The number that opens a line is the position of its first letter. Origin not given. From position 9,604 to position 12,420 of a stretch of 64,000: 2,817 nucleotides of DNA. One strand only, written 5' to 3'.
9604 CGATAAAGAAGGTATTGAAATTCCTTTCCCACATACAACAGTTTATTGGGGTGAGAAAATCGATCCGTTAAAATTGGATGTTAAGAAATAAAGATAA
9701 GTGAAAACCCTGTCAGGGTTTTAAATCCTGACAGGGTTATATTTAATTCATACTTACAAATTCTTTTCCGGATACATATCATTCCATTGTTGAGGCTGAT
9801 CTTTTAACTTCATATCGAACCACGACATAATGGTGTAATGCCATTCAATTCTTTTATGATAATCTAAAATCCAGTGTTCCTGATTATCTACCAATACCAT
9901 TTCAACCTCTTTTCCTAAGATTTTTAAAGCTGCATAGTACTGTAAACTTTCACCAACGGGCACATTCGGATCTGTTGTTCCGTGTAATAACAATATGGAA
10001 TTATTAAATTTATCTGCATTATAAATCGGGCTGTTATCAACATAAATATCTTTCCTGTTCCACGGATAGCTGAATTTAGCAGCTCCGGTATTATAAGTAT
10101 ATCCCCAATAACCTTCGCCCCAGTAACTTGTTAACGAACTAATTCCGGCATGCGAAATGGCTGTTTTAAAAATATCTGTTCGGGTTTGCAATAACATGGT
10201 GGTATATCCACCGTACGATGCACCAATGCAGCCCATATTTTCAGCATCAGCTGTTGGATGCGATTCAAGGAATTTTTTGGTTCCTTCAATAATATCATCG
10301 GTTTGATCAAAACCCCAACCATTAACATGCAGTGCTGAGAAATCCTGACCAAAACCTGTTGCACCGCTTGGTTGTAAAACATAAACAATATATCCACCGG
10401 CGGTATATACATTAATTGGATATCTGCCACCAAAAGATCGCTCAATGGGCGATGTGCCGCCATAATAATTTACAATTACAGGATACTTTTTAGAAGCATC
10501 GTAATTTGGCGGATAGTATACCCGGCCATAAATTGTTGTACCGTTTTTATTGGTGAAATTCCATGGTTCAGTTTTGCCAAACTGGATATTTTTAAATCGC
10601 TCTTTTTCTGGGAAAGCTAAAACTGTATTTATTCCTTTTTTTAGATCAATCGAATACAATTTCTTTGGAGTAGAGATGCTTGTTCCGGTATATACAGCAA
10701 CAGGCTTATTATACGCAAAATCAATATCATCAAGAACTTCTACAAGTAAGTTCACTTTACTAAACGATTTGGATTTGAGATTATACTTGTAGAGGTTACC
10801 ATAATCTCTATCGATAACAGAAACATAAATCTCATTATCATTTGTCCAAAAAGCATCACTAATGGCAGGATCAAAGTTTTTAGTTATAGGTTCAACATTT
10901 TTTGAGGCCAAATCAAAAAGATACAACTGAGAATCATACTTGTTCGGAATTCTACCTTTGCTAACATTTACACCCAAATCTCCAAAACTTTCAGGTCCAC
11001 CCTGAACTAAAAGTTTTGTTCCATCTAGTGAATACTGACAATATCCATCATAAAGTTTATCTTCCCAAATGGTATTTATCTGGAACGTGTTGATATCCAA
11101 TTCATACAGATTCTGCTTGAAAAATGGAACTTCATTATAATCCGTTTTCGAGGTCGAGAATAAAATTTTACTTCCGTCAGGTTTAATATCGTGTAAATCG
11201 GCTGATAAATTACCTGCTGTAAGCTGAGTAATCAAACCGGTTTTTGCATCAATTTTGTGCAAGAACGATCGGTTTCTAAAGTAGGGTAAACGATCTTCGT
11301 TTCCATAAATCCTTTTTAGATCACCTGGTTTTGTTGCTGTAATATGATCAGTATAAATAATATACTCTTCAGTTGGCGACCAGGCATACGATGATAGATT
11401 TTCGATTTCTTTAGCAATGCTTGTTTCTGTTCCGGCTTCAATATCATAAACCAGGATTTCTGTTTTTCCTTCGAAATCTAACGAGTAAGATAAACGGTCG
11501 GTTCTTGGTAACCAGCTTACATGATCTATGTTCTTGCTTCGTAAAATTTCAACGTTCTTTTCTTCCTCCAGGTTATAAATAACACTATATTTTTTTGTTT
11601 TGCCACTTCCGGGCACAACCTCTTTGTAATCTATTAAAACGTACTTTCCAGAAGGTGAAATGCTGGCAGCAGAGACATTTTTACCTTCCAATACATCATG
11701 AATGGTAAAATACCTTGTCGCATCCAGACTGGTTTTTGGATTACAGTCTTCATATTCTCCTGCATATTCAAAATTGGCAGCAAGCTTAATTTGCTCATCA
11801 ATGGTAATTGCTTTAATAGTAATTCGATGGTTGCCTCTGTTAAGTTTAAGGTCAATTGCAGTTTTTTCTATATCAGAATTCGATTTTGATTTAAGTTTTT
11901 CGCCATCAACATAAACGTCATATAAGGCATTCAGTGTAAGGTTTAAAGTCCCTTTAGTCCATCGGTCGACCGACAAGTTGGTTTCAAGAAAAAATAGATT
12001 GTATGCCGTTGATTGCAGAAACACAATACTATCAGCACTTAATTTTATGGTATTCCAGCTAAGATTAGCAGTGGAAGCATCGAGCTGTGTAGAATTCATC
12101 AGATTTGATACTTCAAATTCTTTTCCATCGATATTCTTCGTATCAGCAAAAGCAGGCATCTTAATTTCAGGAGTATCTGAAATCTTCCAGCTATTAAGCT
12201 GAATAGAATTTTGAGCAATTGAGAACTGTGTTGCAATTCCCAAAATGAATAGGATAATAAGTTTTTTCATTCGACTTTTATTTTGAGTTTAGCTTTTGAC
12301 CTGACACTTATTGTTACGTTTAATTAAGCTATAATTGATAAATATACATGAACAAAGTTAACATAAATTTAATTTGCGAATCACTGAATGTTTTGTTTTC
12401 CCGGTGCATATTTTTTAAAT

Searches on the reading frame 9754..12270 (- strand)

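Call 49: search_protein_families(library=pfam, proteins=[window:9754-12270:-], max_evalue=0.00001)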
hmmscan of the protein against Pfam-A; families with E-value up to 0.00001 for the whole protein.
window:9754-12270:- (838 aa): 3 families
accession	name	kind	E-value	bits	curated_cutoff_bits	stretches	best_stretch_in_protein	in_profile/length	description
PF00326.27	Peptidase_S9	-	4e-41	141.3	22.6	1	620-824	8-212/213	Prolyl oligopeptidase family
PF02129.25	Peptidase_S15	-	1.1e-06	29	23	0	577-720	2-140/262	X-Pro dipeptidyl-peptidase (S15 family)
PF00756.26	Esterase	-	3.1e-06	27.6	22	1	578-770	6-197/251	Putative esterase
